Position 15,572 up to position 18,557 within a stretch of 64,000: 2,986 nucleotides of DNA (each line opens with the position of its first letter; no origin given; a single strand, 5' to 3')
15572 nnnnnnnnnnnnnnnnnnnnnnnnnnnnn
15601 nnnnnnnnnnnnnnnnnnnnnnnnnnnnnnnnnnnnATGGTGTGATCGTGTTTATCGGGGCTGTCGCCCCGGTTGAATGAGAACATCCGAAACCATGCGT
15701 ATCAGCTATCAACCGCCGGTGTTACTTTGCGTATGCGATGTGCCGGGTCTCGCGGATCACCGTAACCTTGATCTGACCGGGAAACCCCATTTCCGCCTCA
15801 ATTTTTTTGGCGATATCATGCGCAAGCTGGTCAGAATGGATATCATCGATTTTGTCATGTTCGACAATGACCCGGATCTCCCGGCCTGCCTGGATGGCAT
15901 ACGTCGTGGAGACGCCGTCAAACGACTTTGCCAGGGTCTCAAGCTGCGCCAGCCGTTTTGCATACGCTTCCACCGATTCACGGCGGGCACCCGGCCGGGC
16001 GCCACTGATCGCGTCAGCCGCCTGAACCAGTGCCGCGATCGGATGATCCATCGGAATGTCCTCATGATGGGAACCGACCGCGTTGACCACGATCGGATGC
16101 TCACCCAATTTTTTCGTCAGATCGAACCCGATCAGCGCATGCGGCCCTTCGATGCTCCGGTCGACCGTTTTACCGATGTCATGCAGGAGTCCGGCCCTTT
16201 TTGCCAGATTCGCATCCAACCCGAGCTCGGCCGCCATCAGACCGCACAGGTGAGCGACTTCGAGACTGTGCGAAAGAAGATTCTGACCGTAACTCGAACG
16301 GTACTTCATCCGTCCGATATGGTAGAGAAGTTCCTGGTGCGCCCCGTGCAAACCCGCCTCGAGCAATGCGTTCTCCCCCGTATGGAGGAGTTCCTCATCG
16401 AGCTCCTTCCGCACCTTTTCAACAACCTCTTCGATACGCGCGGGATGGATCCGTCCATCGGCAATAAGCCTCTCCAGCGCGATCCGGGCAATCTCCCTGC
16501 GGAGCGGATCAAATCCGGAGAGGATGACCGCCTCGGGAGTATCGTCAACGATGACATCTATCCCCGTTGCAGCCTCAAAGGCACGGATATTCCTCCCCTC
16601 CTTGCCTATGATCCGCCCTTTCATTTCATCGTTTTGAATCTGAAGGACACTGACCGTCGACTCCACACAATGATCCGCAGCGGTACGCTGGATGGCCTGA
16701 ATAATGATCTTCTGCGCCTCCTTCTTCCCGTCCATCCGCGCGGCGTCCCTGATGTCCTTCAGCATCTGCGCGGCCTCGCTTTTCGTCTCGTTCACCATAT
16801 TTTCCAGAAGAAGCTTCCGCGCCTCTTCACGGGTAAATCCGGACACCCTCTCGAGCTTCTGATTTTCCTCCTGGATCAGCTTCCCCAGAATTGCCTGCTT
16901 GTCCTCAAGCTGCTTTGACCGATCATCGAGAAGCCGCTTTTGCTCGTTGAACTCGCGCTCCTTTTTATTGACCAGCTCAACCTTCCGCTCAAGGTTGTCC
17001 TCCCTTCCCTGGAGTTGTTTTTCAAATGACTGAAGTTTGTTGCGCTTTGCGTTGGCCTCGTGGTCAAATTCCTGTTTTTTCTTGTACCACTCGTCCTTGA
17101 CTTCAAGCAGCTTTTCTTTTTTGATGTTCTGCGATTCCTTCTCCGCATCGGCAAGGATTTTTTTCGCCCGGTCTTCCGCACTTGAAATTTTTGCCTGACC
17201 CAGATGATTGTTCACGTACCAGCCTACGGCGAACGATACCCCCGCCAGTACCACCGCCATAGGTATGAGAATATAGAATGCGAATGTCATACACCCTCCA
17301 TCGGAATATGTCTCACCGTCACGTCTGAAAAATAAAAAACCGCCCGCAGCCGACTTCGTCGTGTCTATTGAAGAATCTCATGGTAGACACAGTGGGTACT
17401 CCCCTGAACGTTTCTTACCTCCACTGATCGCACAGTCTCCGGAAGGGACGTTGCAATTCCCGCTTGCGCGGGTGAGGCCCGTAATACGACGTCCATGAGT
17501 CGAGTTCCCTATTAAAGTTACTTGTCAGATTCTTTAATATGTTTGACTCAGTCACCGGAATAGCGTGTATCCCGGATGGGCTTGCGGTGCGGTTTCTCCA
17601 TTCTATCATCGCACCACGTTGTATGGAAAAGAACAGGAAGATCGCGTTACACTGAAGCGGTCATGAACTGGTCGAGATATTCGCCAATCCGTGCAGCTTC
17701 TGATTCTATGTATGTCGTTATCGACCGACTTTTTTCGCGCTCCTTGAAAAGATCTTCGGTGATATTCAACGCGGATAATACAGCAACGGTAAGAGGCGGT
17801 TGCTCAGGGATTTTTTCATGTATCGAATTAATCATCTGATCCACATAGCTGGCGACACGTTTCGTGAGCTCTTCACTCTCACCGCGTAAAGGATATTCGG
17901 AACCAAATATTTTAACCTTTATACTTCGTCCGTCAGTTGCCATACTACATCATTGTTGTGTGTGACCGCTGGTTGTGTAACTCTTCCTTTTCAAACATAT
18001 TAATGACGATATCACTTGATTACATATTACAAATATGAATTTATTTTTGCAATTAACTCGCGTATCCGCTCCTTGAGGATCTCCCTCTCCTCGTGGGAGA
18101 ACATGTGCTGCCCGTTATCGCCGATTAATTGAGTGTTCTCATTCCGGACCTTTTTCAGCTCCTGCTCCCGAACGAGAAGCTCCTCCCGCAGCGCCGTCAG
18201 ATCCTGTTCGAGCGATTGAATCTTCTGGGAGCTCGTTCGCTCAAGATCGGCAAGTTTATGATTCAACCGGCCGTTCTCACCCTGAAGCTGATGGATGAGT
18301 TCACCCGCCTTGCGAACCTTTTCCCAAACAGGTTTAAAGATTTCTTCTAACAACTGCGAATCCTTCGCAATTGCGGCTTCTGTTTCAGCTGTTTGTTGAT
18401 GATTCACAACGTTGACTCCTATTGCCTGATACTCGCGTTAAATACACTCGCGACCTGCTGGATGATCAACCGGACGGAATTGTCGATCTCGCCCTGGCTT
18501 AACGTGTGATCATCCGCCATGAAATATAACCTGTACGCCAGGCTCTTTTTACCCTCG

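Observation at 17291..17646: Possible 6S-like structured RNA with its own extended -10 promoter, between zapA and rny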

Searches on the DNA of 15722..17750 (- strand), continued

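Call 29: search_with_rna_model(model_id=R1, sources=[L017, L018, L020, L021, L022, L023, L024, L026, L027, L028, L030, L031, L032, L033, L034, L036, L037, L038, L039, L040, L041, L042, L043, L044, L045, L047, L049, L050, L051, L052, L053, L055, L056, L057, L058, L059, L060, L061, L062, L063, L064, L065, L066, L067, L068, L069, L070, L071, L072, L073, L074, L075, L076, L077, L078, L079, L080], max_evalue=0.01, make_alignment=true)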
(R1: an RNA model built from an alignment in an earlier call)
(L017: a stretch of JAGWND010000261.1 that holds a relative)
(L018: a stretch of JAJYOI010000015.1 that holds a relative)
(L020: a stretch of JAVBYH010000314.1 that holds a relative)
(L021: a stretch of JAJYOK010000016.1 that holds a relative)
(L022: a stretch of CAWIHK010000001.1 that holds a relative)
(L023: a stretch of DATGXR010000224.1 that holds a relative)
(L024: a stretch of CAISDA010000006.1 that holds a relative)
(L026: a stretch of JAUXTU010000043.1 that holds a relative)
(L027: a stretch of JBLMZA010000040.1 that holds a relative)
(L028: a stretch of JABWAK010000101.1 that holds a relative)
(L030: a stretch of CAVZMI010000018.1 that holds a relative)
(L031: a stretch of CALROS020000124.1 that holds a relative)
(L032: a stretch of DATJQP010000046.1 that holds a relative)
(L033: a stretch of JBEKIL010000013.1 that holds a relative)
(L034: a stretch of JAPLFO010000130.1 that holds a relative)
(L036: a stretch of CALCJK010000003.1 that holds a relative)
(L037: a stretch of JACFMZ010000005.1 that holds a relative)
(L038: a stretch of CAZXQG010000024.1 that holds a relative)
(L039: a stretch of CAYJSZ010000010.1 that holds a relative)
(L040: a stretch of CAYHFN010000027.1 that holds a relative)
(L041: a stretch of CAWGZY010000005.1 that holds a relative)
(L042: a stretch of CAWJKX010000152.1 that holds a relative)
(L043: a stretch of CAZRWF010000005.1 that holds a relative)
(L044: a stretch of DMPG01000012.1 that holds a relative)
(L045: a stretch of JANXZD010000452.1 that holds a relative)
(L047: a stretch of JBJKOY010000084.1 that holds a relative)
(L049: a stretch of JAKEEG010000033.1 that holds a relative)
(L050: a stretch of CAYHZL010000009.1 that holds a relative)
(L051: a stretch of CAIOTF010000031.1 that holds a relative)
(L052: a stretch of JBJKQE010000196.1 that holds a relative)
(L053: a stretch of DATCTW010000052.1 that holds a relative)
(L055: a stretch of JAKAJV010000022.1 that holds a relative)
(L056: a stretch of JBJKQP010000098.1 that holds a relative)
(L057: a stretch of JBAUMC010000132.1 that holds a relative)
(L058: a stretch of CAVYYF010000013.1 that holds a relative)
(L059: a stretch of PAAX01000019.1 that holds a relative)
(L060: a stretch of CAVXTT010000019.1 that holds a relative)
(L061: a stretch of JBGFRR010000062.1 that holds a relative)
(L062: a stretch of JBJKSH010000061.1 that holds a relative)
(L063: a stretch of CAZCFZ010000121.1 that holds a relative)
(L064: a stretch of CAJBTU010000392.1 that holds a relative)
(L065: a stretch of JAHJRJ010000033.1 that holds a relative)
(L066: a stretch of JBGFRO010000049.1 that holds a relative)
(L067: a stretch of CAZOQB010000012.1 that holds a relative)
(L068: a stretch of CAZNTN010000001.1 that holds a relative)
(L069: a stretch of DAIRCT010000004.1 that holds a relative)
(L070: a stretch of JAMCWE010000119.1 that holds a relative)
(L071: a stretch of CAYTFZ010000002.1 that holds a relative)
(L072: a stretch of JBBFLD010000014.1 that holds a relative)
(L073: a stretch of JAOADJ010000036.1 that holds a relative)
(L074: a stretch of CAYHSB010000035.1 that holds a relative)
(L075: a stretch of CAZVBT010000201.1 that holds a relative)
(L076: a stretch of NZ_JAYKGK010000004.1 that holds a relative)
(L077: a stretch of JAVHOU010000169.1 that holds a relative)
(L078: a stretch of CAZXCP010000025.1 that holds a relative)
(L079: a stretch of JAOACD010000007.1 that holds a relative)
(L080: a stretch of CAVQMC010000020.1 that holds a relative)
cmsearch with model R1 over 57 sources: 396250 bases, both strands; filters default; matches with E-value up to 0.01: 57.
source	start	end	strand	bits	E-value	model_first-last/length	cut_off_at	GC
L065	2596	2816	+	154.6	3.3e-30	1-183/183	no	0.43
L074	2699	2940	+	144.4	4.6e-28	1-183/183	no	0.53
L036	2730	2956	+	139.1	6.2e-27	1-183/183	no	0.41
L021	2667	2914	+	130.7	3.7e-25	1-183/183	no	0.48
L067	2734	2954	+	130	5.1e-25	1-183/183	no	0.42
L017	523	754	+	130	5.2e-25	1-183/183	no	0.49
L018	2668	2915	+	130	5.2e-25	1-183/183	no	0.48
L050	2726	2965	+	118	1.7e-22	1-183/183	no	0.43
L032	2667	2919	+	117.4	2.3e-22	1-183/183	no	0.52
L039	2698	2949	+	116.3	3.9e-22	1-183/183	no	0.52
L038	2666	2916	+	115.4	6.2e-22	1-183/183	no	0.5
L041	2662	2913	+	114.9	7.6e-22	1-183/183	no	0.47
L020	2662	2907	+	114.9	7.8e-22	1-183/183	no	0.52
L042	2662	2913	+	114.3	1e-21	1-183/183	no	0.48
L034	291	539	+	111.6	3.7e-21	1-183/183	no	0.46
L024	2646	2890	+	109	1.3e-20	1-183/183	no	0.51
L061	2700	2952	+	108.8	1.5e-20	1-183/183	no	0.53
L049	2680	2925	+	107.4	2.9e-20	1-183/183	no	0.52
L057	2731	2980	+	107.3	3e-20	1-183/183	no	0.48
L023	2654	2904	+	106.4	4.7e-20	1-183/183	no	0.5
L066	2665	2907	+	106.4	4.7e-20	1-183/183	no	0.52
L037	2742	2976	+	105.1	9.1e-20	1-183/183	no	0.41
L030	2741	2975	+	102.7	2.8e-19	1-183/183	no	0.52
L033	2741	2975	+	102.7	2.8e-19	1-183/183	no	0.52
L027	2633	2883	+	101.6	4.9e-19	1-183/183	no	0.53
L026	2772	3013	+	97.7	3.2e-18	1-183/183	no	0.43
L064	2736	2977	+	95.2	1.1e-17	1-183/183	no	0.45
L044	791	1033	+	93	3.1e-17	1-183/183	no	0.41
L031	2735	2974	+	92.4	4.3e-17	1-183/183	no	0.49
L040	2714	2956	+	92.3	4.4e-17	1-183/183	no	0.41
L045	2066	2307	+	91.6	6.3e-17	1-183/183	no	0.43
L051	2742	2983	+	91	8.4e-17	1-183/183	no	0.46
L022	2737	2959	+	89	2.2e-16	1-183/183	no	0.53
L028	2727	2965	+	87.3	5e-16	1-183/183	no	0.51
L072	2774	2975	+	85.2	1.4e-15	1-183/183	no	0.44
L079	2773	2976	+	83.8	2.7e-15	1-183/183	no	0.46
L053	2667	2881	+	82.8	4.4e-15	1-183/183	no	0.38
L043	2677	2916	+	81.5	8.5e-15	1-183/183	no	0.47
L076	2776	2973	+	76.1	1.1e-13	1-183/183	no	0.45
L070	2753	2959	+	68.9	3.8e-12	1-183/183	no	0.42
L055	2619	2845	+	68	5.8e-12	1-183/183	no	0.47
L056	2752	2959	+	66.3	1.3e-11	1-183/183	no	0.44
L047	155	373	+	64.7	2.9e-11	1-183/183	no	0.48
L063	128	332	+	61.1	1.6e-10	1-183/183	no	0.42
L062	2752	2959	+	60.7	2e-10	1-183/183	no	0.45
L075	1969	2179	+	60.1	2.7e-10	1-183/183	no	0.42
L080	2760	2964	+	57.6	9e-10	1-183/183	no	0.43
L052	2757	2961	+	57.3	1e-09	1-183/183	no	0.44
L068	2774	2975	+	57.1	1.2e-09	1-183/183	no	0.44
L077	2755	2967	+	57.1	1.2e-09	1-183/183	no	0.46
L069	2748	2967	+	52.4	1.1e-08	1-183/183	no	0.42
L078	2763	2964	+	51.5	1.8e-08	1-183/183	no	0.48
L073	2763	2971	+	50.2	3.2e-08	1-183/183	no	0.4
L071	2763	2957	+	47.4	1.3e-07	1-183/183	no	0.47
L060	2737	2959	+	42.3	1.5e-06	1-183/183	no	0.46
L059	2771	2961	+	40.1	4.4e-06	1-183/183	no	0.43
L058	2738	2940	+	36.8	2.1e-05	1-183/183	no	0.48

Alignment A5: 57 matches aligned to the model, 291 columns, each read 5' to 3' on its own strand. Consensus structure (alignment columns), stored with it:
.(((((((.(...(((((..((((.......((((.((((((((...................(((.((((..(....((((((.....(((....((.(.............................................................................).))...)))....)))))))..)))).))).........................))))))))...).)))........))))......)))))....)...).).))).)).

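Call 53: search_rna_families(sources=[L036, L065, L067, L053, L055, L069, L078, L074, L049], threshold=evalue, max_evalue=1)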
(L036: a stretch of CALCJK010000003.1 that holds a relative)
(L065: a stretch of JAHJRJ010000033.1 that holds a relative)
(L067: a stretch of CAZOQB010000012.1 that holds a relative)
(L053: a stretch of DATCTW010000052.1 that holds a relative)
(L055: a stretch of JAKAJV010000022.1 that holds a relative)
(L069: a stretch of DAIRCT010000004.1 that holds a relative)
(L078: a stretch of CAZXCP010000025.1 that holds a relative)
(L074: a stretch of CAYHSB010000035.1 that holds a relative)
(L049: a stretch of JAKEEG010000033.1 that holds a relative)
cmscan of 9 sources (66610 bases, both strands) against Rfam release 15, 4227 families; matches with E-value up to 1: 2.
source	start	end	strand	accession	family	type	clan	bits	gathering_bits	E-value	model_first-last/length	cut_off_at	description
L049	2681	2925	+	RF00013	6S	Gene;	-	46.9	46.4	3e-06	1-187/187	no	6S / SsrS RNA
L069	2754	2965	+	RF00013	6S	Gene;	-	31.7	46.4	0.013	1-187/187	no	6S / SsrS RNA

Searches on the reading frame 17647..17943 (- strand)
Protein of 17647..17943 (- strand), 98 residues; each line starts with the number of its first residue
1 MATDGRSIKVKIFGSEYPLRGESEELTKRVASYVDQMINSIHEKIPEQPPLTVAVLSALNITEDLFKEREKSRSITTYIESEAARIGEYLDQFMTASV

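Call 8: search_protein_families(library=pfam, proteins=[window:17647-17943:-])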
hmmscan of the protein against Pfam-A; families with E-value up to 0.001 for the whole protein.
window:17647-17943:- (98 aa): 1 family
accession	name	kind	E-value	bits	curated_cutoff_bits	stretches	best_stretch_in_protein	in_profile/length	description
PF05164.18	ZapA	-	3.3e-16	59.8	23.8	1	8-86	1-81/88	Cell division protein ZapA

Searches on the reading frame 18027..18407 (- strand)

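Call 8: search_protein_families(library=pfam, proteins=[window:18027-18407:-])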
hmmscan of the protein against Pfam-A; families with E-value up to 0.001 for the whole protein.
window:18027-18407:- (126 aa): 1 family
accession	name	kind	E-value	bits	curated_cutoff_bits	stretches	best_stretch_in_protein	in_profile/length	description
PF06005.17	ZapB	-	9.7e-05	23.2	31.5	0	61-123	18-70/71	Cell division protein ZapB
